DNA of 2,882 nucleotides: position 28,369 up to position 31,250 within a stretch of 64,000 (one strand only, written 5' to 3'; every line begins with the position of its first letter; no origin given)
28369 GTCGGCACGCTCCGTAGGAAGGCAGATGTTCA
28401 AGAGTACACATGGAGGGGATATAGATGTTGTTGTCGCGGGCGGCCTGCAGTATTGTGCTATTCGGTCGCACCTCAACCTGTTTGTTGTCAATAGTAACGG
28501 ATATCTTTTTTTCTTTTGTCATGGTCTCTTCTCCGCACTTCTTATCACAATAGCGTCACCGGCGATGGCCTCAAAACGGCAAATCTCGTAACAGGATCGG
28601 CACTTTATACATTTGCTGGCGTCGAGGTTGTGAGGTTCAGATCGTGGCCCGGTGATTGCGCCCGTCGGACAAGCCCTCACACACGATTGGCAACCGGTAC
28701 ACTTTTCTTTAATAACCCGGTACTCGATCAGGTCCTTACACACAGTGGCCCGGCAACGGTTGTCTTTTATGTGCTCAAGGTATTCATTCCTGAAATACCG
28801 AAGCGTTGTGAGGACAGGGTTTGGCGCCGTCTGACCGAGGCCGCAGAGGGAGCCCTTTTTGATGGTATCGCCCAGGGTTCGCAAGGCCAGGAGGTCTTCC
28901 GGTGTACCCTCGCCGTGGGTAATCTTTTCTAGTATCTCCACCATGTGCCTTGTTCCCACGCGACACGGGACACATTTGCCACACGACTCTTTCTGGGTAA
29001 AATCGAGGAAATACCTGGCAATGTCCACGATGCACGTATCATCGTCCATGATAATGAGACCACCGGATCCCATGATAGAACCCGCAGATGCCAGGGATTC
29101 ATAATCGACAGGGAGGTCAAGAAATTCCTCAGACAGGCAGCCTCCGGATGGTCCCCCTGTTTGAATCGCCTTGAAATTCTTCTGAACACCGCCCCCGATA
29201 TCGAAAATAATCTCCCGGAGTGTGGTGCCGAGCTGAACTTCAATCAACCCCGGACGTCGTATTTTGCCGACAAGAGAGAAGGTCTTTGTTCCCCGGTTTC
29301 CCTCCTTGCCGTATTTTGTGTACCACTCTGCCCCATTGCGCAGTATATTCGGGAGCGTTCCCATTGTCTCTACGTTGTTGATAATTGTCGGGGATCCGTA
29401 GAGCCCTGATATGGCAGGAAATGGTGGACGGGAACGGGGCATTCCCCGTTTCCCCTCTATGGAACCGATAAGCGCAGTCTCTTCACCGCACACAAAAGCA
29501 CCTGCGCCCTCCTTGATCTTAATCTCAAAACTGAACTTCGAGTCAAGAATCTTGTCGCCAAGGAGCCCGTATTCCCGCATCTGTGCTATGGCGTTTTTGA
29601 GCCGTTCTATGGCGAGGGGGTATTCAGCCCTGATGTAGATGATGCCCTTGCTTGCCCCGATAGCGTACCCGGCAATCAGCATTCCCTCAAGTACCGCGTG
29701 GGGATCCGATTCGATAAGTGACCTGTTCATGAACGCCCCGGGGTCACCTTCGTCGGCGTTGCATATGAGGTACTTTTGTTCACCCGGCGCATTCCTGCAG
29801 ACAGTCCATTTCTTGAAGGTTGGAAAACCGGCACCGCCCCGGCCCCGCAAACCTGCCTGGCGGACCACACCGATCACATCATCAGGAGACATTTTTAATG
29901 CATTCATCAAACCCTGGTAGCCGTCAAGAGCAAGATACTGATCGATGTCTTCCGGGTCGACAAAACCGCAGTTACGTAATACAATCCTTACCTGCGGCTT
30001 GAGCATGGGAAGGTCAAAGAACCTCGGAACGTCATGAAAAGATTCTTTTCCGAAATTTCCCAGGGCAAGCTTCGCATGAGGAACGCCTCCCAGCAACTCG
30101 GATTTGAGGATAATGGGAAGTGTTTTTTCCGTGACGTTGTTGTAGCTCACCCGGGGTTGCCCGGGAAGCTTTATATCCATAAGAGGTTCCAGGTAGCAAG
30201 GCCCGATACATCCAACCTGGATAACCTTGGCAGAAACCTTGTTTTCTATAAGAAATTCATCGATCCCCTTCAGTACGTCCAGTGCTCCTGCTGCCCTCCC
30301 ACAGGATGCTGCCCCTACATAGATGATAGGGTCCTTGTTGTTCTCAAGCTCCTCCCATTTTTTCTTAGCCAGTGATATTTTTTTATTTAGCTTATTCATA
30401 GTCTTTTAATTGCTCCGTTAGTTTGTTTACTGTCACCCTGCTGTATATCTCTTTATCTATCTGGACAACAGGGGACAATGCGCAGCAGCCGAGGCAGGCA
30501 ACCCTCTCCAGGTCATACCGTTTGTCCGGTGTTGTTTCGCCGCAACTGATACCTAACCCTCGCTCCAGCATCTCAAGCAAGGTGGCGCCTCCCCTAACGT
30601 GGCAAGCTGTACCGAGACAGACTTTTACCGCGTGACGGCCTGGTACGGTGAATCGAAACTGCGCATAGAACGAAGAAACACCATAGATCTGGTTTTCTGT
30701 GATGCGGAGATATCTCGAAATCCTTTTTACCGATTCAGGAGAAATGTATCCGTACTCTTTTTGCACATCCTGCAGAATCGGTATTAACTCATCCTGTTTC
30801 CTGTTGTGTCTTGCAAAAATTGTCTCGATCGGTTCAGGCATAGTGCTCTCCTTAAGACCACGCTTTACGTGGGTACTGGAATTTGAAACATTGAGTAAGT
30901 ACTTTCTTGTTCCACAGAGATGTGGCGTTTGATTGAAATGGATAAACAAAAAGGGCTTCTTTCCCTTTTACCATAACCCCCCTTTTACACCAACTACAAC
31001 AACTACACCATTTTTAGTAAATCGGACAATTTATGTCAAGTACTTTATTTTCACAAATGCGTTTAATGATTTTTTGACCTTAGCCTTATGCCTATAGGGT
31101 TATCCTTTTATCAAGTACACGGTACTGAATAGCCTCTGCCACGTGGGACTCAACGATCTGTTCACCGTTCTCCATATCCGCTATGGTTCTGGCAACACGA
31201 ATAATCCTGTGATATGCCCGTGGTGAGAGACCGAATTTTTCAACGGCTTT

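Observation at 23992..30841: Five-cistron NuoE/NuoF/NuoG-like + NfnA/NfnB-like operon: candidate uncharacterised flavin-based electron-bifurcating NAD(H)/NADP(H)/ferredoxin enzyme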

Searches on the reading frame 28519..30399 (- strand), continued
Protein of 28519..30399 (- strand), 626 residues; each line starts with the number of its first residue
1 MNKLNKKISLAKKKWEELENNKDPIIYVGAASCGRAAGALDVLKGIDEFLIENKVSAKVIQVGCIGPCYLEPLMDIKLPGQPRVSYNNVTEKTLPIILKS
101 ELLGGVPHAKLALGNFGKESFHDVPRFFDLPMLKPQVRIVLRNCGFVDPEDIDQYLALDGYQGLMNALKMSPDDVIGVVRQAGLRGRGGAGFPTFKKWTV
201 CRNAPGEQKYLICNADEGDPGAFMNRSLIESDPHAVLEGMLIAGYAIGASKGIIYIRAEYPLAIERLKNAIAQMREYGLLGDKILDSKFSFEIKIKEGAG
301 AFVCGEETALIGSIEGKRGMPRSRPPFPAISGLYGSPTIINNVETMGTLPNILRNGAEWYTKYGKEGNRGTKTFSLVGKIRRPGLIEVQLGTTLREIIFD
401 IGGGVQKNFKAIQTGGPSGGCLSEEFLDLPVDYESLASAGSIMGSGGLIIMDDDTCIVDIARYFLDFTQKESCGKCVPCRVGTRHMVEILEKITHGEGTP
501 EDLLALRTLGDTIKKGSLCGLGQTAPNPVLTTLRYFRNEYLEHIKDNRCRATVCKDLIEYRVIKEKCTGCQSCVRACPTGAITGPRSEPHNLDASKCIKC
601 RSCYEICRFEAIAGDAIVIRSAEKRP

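Call 35: search_solved_structures(query=window:28519-30399:-, max_evalue=1e-205, show_alignments=5)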
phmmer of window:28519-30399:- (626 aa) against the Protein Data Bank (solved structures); distinct sequences matched with E-value up to 1e-205: 5.
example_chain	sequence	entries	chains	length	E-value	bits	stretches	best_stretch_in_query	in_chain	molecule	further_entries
9bov_B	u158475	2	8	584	6.7e-222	741.5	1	26-612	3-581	NADH dehydrogenase (Quinone)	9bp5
9n5u_B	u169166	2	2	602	3.5e-221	739.1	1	26-613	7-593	NfnB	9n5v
7t2r_B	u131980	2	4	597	5.8e-215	718.5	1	33-612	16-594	NiFe hydrogenase subunit B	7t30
8oh5_B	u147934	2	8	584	9.3e-214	714.6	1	27-613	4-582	NAD-reducing hydrogenase subunit HoxF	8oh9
7q4v_B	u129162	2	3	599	1.4e-207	694.1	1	24-613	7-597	Iron hydrogenase HydB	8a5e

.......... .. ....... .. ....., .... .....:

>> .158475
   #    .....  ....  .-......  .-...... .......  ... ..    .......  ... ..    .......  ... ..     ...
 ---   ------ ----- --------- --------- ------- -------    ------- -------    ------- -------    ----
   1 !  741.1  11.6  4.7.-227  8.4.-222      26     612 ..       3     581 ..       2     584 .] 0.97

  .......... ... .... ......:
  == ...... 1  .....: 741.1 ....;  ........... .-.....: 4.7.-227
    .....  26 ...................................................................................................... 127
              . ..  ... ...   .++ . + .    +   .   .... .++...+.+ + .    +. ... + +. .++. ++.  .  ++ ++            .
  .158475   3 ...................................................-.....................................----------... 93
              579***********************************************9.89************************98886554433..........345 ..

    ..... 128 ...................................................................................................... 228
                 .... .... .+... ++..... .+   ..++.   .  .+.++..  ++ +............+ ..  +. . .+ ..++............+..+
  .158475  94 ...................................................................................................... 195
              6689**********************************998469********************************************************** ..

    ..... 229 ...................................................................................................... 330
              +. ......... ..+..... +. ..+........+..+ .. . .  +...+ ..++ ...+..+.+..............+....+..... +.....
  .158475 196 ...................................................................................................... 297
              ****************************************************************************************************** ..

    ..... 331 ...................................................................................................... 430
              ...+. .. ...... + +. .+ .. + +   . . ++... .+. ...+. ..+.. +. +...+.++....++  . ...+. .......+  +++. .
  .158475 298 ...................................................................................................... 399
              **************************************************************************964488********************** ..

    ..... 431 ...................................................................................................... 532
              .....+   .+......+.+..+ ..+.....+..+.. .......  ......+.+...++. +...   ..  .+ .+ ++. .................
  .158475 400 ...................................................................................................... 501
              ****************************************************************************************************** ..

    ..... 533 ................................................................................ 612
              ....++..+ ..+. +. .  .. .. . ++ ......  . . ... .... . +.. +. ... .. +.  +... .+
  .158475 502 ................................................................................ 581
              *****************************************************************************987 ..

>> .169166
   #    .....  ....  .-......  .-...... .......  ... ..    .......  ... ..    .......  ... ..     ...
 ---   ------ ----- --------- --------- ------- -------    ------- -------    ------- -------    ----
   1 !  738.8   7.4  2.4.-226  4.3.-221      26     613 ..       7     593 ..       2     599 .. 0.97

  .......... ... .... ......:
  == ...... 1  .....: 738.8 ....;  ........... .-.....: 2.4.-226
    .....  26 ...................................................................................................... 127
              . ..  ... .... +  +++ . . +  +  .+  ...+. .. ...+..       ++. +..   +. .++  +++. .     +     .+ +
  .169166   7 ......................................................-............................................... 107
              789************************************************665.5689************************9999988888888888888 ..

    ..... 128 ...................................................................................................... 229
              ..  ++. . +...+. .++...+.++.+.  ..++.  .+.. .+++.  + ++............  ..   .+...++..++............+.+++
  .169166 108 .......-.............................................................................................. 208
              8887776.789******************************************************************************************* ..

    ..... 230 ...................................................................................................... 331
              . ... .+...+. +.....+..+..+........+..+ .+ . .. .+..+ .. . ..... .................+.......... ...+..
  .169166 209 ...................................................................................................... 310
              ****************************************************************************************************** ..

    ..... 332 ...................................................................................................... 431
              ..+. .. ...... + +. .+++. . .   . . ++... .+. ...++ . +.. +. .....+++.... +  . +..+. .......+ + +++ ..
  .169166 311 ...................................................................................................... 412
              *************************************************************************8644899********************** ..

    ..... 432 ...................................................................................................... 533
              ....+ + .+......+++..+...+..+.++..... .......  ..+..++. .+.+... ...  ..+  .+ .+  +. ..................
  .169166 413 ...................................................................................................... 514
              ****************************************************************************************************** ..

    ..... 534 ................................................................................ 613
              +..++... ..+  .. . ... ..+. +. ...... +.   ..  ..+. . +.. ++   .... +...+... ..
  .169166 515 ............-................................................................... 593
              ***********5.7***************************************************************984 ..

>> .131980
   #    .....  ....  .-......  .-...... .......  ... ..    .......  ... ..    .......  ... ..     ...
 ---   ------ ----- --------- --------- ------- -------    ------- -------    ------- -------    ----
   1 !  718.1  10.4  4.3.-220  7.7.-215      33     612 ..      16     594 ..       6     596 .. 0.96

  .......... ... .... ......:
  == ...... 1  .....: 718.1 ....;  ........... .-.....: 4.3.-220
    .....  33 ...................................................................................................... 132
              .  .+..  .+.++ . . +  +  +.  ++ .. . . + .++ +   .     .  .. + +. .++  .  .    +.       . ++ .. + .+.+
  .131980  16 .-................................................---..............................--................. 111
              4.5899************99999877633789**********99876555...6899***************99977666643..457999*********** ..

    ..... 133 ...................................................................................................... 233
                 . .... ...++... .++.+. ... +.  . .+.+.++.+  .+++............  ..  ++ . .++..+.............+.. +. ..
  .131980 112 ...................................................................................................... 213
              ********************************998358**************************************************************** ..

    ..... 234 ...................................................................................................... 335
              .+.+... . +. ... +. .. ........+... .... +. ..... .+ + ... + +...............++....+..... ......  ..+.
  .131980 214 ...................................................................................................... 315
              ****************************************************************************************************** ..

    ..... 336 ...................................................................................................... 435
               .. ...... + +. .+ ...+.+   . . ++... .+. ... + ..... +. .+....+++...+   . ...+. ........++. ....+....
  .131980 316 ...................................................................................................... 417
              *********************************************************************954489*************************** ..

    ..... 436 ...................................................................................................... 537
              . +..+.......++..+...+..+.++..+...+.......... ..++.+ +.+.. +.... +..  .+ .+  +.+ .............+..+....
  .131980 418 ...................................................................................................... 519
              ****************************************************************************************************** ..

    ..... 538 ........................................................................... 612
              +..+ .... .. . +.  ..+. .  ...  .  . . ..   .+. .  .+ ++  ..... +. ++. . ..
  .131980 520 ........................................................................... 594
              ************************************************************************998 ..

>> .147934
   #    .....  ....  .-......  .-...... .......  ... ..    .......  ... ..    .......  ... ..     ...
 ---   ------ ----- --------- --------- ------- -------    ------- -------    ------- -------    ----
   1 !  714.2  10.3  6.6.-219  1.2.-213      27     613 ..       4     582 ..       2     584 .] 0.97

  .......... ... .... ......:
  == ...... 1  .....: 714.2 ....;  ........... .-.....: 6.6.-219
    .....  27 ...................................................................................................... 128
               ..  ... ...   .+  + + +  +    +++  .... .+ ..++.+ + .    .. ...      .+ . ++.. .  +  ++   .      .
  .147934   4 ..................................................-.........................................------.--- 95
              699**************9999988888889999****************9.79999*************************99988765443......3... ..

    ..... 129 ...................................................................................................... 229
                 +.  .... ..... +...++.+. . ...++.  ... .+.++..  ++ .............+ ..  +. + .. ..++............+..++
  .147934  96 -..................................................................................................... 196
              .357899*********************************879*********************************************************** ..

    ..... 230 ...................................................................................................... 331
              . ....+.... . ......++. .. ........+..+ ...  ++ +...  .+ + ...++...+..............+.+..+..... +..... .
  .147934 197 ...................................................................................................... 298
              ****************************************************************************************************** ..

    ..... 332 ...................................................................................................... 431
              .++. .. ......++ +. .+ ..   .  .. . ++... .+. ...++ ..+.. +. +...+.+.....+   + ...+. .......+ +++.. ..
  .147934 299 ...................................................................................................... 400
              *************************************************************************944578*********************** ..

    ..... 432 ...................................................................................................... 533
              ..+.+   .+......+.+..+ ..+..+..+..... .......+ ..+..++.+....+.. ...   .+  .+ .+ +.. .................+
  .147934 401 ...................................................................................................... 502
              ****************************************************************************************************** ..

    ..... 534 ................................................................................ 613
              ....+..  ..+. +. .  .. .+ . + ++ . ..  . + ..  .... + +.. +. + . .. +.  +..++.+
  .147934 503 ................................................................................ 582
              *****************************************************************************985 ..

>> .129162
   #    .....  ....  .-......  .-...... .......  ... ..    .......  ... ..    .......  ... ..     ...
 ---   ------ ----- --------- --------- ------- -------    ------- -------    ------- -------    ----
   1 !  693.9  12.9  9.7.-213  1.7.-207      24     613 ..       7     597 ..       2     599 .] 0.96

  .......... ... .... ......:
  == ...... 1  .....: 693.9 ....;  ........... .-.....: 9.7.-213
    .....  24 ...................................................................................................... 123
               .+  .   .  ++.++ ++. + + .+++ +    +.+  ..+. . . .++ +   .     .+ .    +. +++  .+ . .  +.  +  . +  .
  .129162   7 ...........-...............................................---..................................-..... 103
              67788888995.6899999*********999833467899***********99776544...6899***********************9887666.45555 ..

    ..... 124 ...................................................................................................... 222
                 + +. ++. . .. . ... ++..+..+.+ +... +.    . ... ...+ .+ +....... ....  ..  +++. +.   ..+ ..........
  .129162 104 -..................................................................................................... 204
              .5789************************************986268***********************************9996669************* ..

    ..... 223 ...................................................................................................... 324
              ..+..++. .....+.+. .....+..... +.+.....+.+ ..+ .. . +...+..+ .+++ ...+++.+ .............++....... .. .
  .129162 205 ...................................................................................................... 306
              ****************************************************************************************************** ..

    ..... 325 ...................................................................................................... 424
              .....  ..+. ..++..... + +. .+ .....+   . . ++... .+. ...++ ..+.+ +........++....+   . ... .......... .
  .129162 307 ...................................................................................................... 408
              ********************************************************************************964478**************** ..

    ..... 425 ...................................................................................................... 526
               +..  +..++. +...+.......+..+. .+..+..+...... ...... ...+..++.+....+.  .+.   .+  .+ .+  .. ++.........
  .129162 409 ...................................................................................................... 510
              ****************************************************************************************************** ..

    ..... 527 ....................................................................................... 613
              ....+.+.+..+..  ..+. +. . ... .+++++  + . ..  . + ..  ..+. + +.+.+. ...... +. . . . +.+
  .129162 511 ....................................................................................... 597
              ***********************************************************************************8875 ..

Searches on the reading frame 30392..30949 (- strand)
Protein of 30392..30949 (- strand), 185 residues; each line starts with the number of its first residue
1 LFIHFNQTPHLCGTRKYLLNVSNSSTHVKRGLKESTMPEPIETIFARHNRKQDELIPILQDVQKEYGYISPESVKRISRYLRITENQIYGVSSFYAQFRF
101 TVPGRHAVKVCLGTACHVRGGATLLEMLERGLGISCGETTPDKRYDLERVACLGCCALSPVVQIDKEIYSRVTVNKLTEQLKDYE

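Call 4: search_protein_families(library=pfam, proteins=[window:30392-30949:-])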
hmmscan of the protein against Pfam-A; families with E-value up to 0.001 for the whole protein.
window:30392-30949:- (185 aa): 1 family
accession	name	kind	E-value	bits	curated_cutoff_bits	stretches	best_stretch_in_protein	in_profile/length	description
PF01257.25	2Fe-2S_thioredx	-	6.4e-47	159.5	24.8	1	41-184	1-144/145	Thioredoxin-like [2Fe-2S] ferredoxin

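Call 5: search_protein_families(library=ncbifam, proteins=[window:30392-30949:-], max_evalue=1e-10)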
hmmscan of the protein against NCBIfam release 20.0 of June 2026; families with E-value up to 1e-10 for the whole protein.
window:30392-30949:- (185 aa): 9 families
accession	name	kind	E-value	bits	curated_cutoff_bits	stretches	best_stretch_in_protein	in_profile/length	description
NF005722.0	PRK07539.1-2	equivalog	3.5e-41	140.9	141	1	38-184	10-156/157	NADH-quinone oxidoreductase subunit NuoE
NF004638.0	PRK05988.1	equivalog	1.5e-38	132.1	198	1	34-182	7-155/159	formate dehydrogenase subunit gamma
TIGR01958.1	nuoE_fam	subfamily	3.5e-37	127.8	142.4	1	41-185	2-148/148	NADH-quinone oxidoreductase subunit NuoE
NF005747.0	PRK07571.1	equivalog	4.7e-37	127.3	224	1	40-183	24-167/173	bidirectional hydrogenase complex protein HoxE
NF005725.0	PRK07539.1-5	equivalog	2.6e-30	105.4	220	1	48-184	34-171/174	NADH-quinone oxidoreductase subunit NuoE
NF005721.0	PRK07539.1-1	equivalog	5.4e-30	104.7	308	1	39-179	32-172/292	NADH-quinone oxidoreductase subunit NuoE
NF005723.0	PRK07539.1-3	equivalog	3.9e-23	82.1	226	1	49-183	20-155/158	NADH-quinone oxidoreductase subunit NuoE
NF005724.0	PRK07539.1-4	equivalog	3.2e-21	76.3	280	1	49-184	36-172/240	NADH-quinone oxidoreductase subunit NuoE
NF009040.0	PRK12373.1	equivalog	2.6e-18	66.9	514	1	49-183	33-168/400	NADH-quinone oxidoreductase subunit E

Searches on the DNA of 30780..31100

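Call 85: search_rna_families(source=window, start=30780, end=31100, threshold=evalue, max_evalue=1)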
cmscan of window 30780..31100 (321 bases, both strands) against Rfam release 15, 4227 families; matches with E-value up to 1: 1.
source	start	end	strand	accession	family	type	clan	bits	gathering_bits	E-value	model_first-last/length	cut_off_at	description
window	30941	31022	-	RF02063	STnc350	Gene; sRNA;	-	17.6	60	0.76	1-68/68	no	Salmonella enterica sRNA STnc350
